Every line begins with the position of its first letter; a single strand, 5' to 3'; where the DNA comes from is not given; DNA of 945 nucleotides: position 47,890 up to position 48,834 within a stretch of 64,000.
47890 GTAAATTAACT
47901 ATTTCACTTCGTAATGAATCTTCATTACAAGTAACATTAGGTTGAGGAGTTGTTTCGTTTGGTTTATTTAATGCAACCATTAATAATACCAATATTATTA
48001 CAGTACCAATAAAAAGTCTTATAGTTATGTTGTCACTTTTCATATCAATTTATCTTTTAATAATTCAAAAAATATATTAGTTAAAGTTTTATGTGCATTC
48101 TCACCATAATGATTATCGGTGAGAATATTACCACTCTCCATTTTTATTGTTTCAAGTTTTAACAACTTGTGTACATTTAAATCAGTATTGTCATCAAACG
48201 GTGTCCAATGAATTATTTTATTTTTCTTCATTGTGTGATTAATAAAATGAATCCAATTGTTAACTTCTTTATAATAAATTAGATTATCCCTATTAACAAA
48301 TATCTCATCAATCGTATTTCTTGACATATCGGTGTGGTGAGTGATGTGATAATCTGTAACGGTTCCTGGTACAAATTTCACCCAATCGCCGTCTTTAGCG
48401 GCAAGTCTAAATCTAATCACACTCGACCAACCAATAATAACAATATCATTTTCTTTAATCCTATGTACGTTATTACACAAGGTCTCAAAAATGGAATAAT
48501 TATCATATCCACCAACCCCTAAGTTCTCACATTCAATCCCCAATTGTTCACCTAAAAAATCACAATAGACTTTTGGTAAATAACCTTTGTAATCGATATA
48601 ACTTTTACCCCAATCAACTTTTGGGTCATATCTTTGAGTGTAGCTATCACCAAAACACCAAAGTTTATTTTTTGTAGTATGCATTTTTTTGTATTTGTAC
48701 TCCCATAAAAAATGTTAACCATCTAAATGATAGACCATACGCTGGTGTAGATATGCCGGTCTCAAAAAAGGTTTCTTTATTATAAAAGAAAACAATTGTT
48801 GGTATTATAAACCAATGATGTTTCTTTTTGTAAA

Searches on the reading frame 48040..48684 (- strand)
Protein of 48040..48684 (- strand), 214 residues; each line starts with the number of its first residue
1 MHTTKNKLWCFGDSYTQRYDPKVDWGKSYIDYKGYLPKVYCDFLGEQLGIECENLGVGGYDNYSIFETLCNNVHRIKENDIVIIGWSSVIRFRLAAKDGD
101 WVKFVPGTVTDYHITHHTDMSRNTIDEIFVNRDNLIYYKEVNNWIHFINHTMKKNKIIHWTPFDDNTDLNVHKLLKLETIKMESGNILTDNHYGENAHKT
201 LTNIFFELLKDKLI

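Call 5: search_protein_families(library=pfam, proteins=[window:48040-48684:-], max_evalue=10)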
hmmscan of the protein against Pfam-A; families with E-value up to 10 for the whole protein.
window:48040-48684:- (214 aa): 2 families
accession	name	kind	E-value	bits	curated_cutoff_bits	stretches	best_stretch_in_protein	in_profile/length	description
PF13472.12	Lipase_GDSL_2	-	0.0097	16.9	32.9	1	10-84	1-68/178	GDSL-like Lipase/Acylhydrolase family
PF00657.28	Lipase_GDSL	-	0.051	14.1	23.6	1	10-84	3-82/208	GDSL-like Lipase/Acylhydrolase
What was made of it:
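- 48040..48684 (-): c5, 214 aa. Dispersed copy with motifs GDS / VGGYDN / R / DNH / E.AH. This is the most widespread subtype. It lies next to a ThyA-like gene. Weak Lipase_GDSL_2 hit, E 0.0097 (call 5).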

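Call 6: search_protein_families(library=phrogs, proteins=[window:48040-48684:-], max_evalue=1)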
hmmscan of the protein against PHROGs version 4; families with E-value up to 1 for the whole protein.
window:48040-48684:- (214 aa): 1 family
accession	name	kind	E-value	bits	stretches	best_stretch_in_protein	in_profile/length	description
phrog_12484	-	unknown function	0.0097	16.7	1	113-171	16-74/87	-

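Call 30: find_related_loci(query=A4, collection=viral_contigs, flank=10000)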
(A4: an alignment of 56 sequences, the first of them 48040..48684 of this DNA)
Query A4 (214 aa) in viral_contigs; peptide patterns used: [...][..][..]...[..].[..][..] (x = any residue, [..] = any of these).
339 stretches matched a pattern; 168 encode a relative of the query (tblastn E <= 1e-3); the best 80 are kept; 80 distinct loci.
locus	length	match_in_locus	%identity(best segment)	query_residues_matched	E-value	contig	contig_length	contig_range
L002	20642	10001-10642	93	1-214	3e-134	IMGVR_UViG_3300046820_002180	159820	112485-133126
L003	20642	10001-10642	93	1-214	3e-134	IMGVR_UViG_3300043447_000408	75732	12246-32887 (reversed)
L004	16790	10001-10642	91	1-214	2e-131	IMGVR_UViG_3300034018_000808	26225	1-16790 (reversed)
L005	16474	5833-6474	90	1-214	1e-130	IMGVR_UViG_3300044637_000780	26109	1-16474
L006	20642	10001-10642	90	1-214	5e-129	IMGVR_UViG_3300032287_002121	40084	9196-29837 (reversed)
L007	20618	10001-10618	90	2-207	8e-125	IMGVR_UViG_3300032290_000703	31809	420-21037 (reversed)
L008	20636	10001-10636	82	2-214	5e-118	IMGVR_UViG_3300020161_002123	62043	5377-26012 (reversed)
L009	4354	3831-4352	80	2-175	3e-91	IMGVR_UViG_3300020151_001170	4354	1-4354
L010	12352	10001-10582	44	6-205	5e-52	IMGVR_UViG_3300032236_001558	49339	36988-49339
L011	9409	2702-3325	42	8-214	3e-52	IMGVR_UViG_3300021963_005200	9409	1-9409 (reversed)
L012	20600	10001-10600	42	7-205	3e-50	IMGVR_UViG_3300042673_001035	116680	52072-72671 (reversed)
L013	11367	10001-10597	42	8-205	2e-50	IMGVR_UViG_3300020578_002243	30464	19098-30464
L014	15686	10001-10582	44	5-205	2e-50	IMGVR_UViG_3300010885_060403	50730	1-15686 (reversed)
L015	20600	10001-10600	42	7-205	3e-50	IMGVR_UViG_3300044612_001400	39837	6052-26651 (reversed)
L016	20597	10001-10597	42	8-205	2e-50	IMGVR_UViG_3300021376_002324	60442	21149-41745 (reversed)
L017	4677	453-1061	43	5-210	2e-50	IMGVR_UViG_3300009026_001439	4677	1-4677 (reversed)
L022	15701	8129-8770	41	6-209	5e-47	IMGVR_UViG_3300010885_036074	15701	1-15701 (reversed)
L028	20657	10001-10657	38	7-210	1e-45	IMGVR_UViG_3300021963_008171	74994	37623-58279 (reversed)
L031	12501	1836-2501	39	8-210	3e-44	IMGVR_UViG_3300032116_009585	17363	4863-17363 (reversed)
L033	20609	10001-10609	39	7-211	2e-42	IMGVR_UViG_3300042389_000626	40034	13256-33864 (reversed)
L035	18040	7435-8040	40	8-202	4e-42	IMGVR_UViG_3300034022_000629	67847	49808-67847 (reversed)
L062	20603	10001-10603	34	6-209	6e-29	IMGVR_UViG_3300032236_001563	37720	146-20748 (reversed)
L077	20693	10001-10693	31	6-210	2e-24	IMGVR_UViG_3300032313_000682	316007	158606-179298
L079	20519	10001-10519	35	6-173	7e-24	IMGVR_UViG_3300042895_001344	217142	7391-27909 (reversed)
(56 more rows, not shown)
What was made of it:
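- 48040..48684 (-): 168 IMG/VR relatives (call 30).
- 168 relatives in IMG/VR (call 30).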

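Call 43: search_protein_families(library=pfam, proteins=[L017:1883-2491:+, L079:5499-8123:+, L033:9327-9995:+, L062:13405-15267:+, L028:6213-6629:+, L077:12030-12794:+, L031:3246-4328:+, L077:14593-15075:+, L035:9996-11687:+, L022:11830-12528:+], max_evalue=0.01)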
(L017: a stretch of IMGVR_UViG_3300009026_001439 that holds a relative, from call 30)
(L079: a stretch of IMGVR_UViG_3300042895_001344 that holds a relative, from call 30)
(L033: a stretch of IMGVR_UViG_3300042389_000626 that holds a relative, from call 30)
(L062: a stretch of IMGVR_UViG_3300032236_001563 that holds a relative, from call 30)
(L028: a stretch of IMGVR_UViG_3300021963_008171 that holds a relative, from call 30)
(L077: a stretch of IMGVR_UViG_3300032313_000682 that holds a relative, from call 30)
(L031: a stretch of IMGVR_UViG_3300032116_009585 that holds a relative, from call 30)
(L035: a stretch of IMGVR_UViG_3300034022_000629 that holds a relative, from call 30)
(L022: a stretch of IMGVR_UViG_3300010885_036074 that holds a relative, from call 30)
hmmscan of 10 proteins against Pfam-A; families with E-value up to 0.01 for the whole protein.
L017:1883-2491:+ (203 aa): 1 family
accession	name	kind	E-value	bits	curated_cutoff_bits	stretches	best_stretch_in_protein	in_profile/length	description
PF13640.12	2OG-FeII_Oxy_3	-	8.7e-13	49.5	27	1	103-190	1-97/98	2OG-Fe(II) oxygenase superfamily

L079:5499-8123:+ (875 aa): 0 families

L033:9327-9995:+ (223 aa): 0 families

L062:13405-15267:+ (621 aa): 6 families
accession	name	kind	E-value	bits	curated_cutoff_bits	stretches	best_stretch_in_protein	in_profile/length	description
PF08517.17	AXH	-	1.9e-09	38.4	33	1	472-576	1-111/116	Ataxin-1 and HBP1 module (AXH)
PF07591.16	PT-HINT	-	8.8e-06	26.5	27.7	1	485-619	8-136/137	Pretoxin HINT domain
PF05203.21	Hom_end_hint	-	1.6e-05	25.4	32.1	1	471-500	1-30/228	Hom_end-associated Hint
PF01079.26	Hint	-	3.2e-05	24.1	29.7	1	468-548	10-92/213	Hint module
PF14890.11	Intein_splicing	-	0.00087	19.6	35.8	0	480-619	3-155/155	Intein splicing domain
PF06480.20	FtsH_ext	-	0.0062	17.2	25.5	1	40-84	30-71/103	FtsH Extracellular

L028:6213-6629:+ (139 aa): 0 families

L077:12030-12794:+ (255 aa): 1 family
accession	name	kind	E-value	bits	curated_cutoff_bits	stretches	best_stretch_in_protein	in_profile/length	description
PF18922.5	DUF5672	-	7e-29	101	24.4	1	112-237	10-164/164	Protein of unknown function (DUF5672)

L031:3246-4328:+ (361 aa): 2 families
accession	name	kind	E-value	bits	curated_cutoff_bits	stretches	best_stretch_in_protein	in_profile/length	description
PF04055.27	Radical_SAM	-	1.5e-06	28.9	29.5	1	128-260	5-135/166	Radical SAM superfamily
PF13353.11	Fer4_12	-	0.00071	20.3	22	1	127-244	12-124/137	4Fe-4S single cluster domain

L077:14593-15075:+ (161 aa): 10 families
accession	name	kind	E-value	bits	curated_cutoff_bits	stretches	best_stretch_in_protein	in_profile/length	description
PF01583.26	APS_kinase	-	1.9e-19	70.6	21.1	1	18-118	4-110/152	Adenylylsulphate kinase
PF06414.18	Zeta_toxin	-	5.8e-09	36.1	22.3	1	21-89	21-90/199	Zeta toxin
PF08433.16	KTI12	-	2.2e-07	31.1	22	1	21-74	6-58/271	Chromatin associated protein KTI12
PF20720.3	nSTAND3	-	0.00025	21.2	27.2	1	22-60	23-60/155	Novel STAND NTPase 3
PF13238.12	AAA_18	-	0.00048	21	29.4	1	22-69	4-43/128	AAA domain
PF13671.12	AAA_33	-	0.00073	20.3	27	1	20-103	3-87/143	AAA domain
PF24883.2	NPHP3_N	-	0.0017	19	24.8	1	18-47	24-53/164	Nephrocystin 3, N-terminal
PF00005.33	ABC_tran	-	0.0031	18.5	25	1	18-73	13-62/137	ABC transporter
PF13521.12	AAA_28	-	0.004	17.8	27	0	21-79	4-57/164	AAA domain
PF13173.12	AAA_14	-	0.0092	16.4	27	0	18-60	4-46/129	AAA domain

L035:9996-11687:+ (564 aa): 2 families
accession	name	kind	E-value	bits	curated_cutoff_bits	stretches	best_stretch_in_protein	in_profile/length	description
PF16861.10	Carbam_trans_C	-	4e-60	202.7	27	1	396-563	1-170/170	Carbamoyltransferase C-terminus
PF02543.21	Carbam_trans_N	-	1.9e-57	195.7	24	1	12-344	2-345/346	Carbamoyltransferase N-terminus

L022:11830-12528:+ (233 aa): 0 families

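Call 46: search_protein_representatives(alignment_id=A4)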
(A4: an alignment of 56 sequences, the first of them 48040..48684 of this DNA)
Query: 56 sequences, 237 profile positions. Proteins with E-value up to 0.001 (for the whole library): 4911; up to 1e-10: 1113; up to 1e-30: 355. The best 150 are listed.
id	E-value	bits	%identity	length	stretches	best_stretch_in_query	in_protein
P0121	1.8e-76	273.6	-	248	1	1-232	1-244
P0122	2.4e-70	253.5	-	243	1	2-230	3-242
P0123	2.4e-69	250.2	-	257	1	1-233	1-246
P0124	2.3e-68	247.0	-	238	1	1-230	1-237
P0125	3.3e-68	246.5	-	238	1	1-231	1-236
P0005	4.5e-68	246.1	-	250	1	1-233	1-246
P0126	7.6e-68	245.3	-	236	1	1-230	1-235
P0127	4.6e-67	242.8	-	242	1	1-230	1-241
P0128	7.1e-67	242.1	-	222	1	1-232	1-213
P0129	8.4e-67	241.9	-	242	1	2-232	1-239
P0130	9.4e-67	241.7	-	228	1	1-230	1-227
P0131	1.1e-66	241.5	-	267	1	2-231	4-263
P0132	1.8e-66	240.8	-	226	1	4-229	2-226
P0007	1.9e-66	240.8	-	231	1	2-233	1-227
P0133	4.3e-66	239.6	-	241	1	1-230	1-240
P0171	3.4e-59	217.0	-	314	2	3-182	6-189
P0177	6.6e-58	212.8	-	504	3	2-234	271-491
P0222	7.0e-55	202.9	-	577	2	3-230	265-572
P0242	3.1e-53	197.5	-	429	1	2-232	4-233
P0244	3.6e-53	197.3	-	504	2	3-232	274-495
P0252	4.5e-52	193.7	-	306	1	2-226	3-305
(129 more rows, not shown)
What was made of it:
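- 355 clusters at 50% identity with E<=1e-30 and 1113 with E<=1e-10 (call 46).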

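Call 47: search_protein_families(library=pfam, proteins=[P0177, P0222, P0244, P0242, P0171, P0252, P0121, P0131], max_evalue=0.01)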
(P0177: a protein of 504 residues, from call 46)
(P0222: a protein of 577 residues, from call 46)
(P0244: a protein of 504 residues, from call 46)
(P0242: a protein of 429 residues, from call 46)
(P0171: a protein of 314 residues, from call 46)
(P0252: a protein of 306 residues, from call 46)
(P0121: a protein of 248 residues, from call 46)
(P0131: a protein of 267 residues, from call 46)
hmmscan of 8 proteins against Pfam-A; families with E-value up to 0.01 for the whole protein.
P0177 (504 aa): 0 families

P0222 (577 aa): 1 family
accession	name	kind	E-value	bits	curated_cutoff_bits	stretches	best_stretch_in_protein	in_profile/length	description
PF00657.28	Lipase_GDSL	-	0.0078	16.8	23.6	0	268-348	3-83/208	GDSL-like Lipase/Acylhydrolase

P0244 (504 aa): 1 family
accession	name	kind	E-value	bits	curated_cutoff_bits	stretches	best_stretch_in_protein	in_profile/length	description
PF00657.28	Lipase_GDSL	-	0.00014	22.6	23.6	1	276-485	2-207/208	GDSL-like Lipase/Acylhydrolase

P0242 (429 aa): 0 families

P0171 (314 aa): 1 family
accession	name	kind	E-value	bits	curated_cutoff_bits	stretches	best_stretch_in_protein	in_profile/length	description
PF00657.28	Lipase_GDSL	-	0.00029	21.5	23.6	0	9-86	3-81/208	GDSL-like Lipase/Acylhydrolase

P0252 (306 aa): 2 families
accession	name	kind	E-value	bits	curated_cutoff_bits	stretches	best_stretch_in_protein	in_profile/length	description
PF00657.28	Lipase_GDSL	-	0.0065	17.1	23.6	0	7-87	3-76/208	GDSL-like Lipase/Acylhydrolase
PF04055.27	Radical_SAM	-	0.0073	16.9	29.5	0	137-251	26-122/166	Radical SAM superfamily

P0121 (248 aa): 0 families

P0131 (267 aa): 1 family
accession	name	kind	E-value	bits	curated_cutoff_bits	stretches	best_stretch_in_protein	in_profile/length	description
PF13472.12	Lipase_GDSL_2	-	0.00014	22.8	32.9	1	9-86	2-69/178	GDSL-like Lipase/Acylhydrolase family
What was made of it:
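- Tried and rejected: Fused or long family members (P0177, P0222, P0244, P0242, P0171, P0252) gave no informative partner domain and look like tandem fusions (call 47).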

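Call 55: search_protein_families(library=ncbifam, proteins=[window:48040-48684:-, L033:9336-9995:+], max_evalue=1)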
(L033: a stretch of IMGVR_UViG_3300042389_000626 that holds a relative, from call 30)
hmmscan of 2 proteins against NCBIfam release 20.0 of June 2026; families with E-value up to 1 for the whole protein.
window:48040-48684:- (214 aa): 0 families

L033:9336-9995:+ (220 aa): 0 families

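Call 57: search_protein_families(library=pfam, proteins=[L077:1065-2774:-, L077:2786-3973:-, L077:5110-6081:-, L077:6158-7438:+, L077:7431-8723:+, L077:12800-14464:+, L077:16219-17433:+, L077:17430-18086:+, L077:18083-18703:+, L077:19272-20063:+], max_evalue=0.001)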
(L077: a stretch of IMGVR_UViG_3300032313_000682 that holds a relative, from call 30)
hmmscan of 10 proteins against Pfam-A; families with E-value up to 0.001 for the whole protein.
L077:1065-2774:- (569 aa): 0 families

L077:2786-3973:- (395 aa): 0 families

L077:5110-6081:- (323 aa): 7 families
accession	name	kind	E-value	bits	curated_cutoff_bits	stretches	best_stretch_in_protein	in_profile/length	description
PF01370.27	Epimerase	-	2.9e-34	119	20.9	1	3-233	1-240/240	NAD dependent epimerase/dehydratase family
PF16363.11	GDP_Man_Dehyd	-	2.7e-23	83.4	27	1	4-295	1-331/332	GDP-mannose 4,6 dehydratase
PF04321.23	RmlD_sub_bind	-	1.3e-17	64.3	27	1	1-222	1-200/287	RmlD substrate binding domain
PF01073.25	3Beta_HSD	-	1.4e-09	37.9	22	1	4-177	1-190/280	3-beta hydroxysteroid dehydrogenase/isomerase family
PF02719.21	Polysacc_synt_2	-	3.8e-07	30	20.2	1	3-104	1-113/293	Polysaccharide biosynthesis protein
PF05368.20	NmrA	-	2.2e-05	24.6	27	1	2-74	4-75/298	NmrA-like family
PF07993.18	NAD_binding_4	-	0.00052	19.7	20.1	0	5-158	1-192/258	Male sterility protein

L077:6158-7438:+ (426 aa): 0 families

L077:7431-8723:+ (430 aa): 0 families

L077:12800-14464:+ (554 aa): 2 families
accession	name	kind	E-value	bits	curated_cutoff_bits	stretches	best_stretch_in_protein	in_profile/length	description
PF16861.10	Carbam_trans_C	-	5.3e-64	215.3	27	1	387-554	1-170/170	Carbamoyltransferase C-terminus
PF02543.21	Carbam_trans_N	-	4.6e-60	204.3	24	1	3-334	2-344/346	Carbamoyltransferase N-terminus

L077:16219-17433:+ (404 aa): 5 families
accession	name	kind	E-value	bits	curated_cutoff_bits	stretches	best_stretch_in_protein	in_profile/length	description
PF04820.20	Trp_halogenase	-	1.3e-88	298.3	21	2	99-393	146-440/458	Tryptophan halogenase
PF13450.12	NAD_binding_8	-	0.00032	21.3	21.9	1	6-35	1-28/68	NAD(P)-binding Rossmann-like domain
PF01266.30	DAO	-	0.0006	19.9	27.9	0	4-38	2-35/353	FAD dependent oxidoreductase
PF07992.20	Pyr_redox_2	-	0.00064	19.7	26.1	0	3-40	2-31/291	Pyridine nucleotide-disulphide oxidoreductase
PF01946.23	Thi4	-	0.00068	19.4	26.2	0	3-55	19-68/235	Thi4 family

L077:17430-18086:+ (218 aa): 0 families

L077:18083-18703:+ (206 aa): 2 families
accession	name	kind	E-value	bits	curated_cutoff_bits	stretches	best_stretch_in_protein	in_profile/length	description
PF13640.12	2OG-FeII_Oxy_3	-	6.8e-05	24.2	27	1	107-194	14-97/98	2OG-Fe(II) oxygenase superfamily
PF13759.12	2OG-FeII_Oxy_5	-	0.00077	20.3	27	0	114-193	21-101/101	Putative 2OG-Fe(II) oxygenase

L077:19272-20063:+ (263 aa): 0 families
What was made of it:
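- Neighbours in other phages are cytoplasmic biosynthetic enzymes (calls 43, 57). Glycosyltransferases, carbamoyltransferase and radical SAM enzymes occur nearby in relatives (calls 43, 57).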

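Call 69: search_solved_structures(query=L033:9336-9995:+, max_evalue=10)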
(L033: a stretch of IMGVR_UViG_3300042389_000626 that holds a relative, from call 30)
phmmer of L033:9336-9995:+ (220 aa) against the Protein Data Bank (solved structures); distinct sequences matched with E-value up to 10: 2.
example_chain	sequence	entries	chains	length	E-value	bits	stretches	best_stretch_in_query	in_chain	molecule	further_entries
9llq_A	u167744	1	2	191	0.36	13.8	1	64-129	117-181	TetR family transcriptional regulator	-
8z6e_A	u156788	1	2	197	0.36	13.8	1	64-129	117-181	TetR family transcriptional regulator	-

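Call 75: search_dna_similar(query=window:48040-48684:-, collection=phages, mode=protein, max_evalue=0.01, max_rows=20)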
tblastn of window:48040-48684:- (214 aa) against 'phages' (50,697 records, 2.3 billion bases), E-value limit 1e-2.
No match.
